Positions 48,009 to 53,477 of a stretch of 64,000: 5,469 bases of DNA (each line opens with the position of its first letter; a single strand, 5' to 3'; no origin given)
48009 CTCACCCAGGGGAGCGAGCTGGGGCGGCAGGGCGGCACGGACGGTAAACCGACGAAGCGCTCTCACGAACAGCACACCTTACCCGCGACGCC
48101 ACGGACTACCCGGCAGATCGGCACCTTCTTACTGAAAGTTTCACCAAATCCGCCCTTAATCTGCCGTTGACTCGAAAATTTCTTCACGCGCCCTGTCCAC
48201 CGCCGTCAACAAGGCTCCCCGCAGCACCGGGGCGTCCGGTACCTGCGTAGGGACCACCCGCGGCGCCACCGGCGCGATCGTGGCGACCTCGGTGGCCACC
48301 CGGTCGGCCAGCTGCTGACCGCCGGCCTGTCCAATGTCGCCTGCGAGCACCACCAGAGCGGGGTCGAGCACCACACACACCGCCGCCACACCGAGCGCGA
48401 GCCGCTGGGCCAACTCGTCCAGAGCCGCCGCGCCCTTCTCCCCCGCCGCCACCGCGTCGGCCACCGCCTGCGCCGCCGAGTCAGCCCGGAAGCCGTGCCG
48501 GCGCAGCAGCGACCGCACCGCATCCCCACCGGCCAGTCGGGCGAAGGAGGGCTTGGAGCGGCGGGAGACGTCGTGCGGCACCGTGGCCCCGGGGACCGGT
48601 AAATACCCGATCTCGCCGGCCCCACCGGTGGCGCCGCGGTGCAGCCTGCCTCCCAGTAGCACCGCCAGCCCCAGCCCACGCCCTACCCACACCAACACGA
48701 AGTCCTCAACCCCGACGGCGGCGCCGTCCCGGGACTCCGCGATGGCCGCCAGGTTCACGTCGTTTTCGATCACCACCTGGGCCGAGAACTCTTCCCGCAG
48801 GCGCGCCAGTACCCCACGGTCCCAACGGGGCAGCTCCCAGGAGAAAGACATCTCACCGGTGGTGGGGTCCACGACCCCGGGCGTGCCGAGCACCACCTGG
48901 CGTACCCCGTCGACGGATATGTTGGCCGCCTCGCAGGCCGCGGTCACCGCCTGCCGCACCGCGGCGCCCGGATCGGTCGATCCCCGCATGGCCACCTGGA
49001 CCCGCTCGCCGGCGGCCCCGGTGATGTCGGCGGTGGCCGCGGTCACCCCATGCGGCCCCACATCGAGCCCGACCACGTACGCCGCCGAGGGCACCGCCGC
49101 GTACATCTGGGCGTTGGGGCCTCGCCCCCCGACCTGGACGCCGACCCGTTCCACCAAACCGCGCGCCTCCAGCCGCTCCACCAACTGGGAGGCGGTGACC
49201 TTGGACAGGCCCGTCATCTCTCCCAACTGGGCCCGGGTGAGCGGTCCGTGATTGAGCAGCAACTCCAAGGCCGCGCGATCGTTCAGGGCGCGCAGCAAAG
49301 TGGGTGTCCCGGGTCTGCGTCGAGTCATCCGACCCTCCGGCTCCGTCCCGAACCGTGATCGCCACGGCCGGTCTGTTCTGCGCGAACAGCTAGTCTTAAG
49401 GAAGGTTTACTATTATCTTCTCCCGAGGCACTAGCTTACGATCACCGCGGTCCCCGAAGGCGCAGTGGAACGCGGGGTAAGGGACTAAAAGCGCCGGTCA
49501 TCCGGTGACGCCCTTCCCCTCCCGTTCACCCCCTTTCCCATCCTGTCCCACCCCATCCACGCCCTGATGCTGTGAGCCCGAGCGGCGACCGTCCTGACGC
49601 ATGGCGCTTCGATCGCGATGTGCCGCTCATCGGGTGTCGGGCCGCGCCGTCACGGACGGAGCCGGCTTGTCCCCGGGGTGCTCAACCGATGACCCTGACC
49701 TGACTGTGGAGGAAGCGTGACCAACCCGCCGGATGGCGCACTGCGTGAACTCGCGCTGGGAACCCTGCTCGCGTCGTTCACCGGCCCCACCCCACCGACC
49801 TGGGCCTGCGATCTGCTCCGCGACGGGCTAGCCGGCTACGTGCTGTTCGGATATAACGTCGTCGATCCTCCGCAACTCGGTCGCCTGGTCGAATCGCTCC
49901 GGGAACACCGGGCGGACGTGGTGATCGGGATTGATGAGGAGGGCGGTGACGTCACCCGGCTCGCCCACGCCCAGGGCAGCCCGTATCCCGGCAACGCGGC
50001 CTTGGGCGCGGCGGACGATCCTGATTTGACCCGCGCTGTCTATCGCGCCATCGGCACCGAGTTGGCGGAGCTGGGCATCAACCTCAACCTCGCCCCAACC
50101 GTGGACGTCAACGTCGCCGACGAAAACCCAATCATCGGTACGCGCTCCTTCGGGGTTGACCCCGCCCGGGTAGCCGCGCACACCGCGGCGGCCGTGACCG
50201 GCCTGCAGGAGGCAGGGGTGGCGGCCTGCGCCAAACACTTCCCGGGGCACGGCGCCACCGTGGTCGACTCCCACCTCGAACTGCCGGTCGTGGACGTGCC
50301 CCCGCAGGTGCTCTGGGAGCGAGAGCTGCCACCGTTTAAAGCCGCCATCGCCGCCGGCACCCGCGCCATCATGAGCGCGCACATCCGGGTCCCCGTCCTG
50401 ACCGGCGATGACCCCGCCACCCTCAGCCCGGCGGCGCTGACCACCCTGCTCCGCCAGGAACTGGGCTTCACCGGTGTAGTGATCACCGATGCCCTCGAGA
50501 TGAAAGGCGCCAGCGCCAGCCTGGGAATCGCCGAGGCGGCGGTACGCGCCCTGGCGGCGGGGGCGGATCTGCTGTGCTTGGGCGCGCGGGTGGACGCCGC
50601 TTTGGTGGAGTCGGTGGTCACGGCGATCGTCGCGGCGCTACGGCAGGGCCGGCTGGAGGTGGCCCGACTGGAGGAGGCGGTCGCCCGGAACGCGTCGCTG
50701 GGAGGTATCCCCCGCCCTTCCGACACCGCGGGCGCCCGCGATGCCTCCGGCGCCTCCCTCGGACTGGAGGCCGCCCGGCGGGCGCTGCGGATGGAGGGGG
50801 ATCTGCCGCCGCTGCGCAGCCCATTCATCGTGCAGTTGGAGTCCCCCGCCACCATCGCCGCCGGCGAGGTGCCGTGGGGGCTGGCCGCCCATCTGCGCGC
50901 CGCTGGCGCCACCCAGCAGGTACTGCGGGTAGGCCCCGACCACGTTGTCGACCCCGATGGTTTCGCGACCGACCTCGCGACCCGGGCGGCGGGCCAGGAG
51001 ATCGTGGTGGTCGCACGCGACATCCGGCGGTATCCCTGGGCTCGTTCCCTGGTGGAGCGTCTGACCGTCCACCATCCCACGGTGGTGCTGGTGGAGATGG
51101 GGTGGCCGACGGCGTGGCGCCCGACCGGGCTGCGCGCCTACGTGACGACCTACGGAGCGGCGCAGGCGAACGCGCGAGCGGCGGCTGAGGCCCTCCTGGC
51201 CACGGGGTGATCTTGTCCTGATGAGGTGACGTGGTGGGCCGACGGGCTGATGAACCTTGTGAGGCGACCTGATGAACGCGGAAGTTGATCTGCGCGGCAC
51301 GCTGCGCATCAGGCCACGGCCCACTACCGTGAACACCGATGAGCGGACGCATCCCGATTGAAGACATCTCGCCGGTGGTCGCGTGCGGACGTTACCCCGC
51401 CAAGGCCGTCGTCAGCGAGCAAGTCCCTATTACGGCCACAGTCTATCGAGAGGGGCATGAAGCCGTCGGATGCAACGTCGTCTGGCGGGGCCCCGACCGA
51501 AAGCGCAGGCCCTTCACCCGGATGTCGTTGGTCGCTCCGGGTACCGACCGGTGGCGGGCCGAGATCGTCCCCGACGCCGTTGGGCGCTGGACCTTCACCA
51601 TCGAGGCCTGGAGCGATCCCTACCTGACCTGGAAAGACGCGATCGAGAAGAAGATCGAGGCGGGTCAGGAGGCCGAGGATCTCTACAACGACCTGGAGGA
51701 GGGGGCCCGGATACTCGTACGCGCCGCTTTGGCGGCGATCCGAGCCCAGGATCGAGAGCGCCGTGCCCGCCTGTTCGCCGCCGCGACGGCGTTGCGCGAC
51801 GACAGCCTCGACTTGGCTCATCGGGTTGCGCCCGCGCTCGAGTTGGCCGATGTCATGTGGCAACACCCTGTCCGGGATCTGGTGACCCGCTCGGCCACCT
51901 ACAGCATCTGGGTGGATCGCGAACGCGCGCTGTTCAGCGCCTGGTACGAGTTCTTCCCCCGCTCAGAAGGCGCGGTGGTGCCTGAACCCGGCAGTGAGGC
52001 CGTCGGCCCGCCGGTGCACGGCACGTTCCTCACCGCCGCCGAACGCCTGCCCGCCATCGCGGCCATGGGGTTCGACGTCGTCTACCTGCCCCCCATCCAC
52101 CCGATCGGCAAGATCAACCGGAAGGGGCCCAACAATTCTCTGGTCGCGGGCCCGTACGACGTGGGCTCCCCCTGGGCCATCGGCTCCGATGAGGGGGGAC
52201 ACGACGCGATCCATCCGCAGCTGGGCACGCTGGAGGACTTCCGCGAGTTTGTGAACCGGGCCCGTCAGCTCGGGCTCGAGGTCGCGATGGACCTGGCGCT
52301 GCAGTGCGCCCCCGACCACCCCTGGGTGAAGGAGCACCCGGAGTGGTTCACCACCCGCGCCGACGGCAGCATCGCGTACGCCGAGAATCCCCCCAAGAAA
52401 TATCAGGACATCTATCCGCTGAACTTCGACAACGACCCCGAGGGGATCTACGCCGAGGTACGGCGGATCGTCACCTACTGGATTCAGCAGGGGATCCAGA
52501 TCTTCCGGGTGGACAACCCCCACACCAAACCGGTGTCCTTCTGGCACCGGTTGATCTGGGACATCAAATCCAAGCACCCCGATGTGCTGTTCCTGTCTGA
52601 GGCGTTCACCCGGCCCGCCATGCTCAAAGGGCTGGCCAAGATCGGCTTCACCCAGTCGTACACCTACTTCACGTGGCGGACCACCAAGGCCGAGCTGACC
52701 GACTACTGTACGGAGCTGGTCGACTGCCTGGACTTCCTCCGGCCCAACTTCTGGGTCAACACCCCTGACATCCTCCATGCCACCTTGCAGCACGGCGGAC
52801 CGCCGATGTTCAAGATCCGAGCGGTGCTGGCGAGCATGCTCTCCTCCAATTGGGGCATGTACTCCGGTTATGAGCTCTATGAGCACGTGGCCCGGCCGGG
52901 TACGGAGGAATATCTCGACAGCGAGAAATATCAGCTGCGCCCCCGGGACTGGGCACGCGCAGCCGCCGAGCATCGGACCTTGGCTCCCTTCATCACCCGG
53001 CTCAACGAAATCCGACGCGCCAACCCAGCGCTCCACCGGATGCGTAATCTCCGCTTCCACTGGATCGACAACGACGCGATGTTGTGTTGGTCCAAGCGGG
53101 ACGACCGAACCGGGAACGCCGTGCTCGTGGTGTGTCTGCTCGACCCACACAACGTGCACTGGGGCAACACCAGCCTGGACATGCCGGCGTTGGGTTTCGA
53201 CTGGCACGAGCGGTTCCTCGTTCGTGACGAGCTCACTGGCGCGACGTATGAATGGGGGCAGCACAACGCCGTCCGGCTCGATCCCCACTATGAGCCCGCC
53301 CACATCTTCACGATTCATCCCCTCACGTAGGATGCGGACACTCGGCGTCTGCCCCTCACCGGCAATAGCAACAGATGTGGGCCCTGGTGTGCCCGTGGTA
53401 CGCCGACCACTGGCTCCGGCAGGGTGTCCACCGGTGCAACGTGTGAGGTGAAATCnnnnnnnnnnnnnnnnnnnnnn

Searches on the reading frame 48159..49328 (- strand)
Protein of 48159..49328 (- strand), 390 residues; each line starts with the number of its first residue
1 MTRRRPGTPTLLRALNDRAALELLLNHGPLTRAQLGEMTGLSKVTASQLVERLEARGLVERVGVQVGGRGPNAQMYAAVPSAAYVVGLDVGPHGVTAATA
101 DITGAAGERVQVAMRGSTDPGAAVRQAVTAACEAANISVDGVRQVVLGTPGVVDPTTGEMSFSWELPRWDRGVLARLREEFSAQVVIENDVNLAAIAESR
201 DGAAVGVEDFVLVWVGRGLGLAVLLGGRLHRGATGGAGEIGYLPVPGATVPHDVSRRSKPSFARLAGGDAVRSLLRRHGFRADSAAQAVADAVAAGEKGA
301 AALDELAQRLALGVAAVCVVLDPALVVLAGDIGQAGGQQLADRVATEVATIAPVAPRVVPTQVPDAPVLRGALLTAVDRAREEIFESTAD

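Call 56: search_protein_families(library=pfam, proteins=[window:48159-49328:-], max_evalue=0.00001)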
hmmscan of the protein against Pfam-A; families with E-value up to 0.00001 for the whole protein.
window:48159-49328:- (390 aa): 5 families
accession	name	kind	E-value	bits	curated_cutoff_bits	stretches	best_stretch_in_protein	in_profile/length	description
PF00480.26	ROK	-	1.4e-32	113.9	22.9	1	86-374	2-289/294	ROK family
PF12802.13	MarR_2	-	2e-11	44.3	27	1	20-69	10-60/61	MarR family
PF01047.28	MarR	-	7e-07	29.5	24.6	1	20-61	8-49/59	MarR family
PF13412.12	HTH_24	-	1.8e-06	27.9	21.9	1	16-60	4-48/48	Winged helix-turn-helix DNA-binding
PF25213.1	HVO_A0261_N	-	4.7e-06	26.8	35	0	14-63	9-58/86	HVO_A0261 N-terminal domain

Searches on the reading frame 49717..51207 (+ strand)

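Call 56: search_protein_families(library=pfam, proteins=[window:49717-51207:+], max_evalue=0.00001)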
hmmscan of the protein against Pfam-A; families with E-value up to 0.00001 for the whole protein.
window:49717-51207:+ (497 aa): 1 family
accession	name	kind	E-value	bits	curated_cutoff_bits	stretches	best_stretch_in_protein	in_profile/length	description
PF00933.27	Glyco_hydro_3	-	2.6e-73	247.7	27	1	34-325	25-313/316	Glycosyl hydrolase family 3 N terminal domain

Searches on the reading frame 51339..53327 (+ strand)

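Call 56: search_protein_families(library=pfam, proteins=[window:51339-53327:+], max_evalue=0.00001)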
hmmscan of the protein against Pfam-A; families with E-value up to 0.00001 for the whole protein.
window:51339-53327:+ (663 aa): 3 families
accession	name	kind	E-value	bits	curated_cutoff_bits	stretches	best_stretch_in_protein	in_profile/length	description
PF11896.14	GlgE_dom_N_S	-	6.8e-60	202.9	25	1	3-194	1-179/179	Alpha-1,4-glucan:maltose-1-phosphate maltosyltransferase, domain N/S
PF21702.3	GLGE_C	-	3.2e-33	114.2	27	1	573-659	1-87/87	GLGE, C-terminal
PF00128.31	Alpha-amylase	-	5e-08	33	22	1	228-351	16-106/446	Alpha amylase, catalytic domain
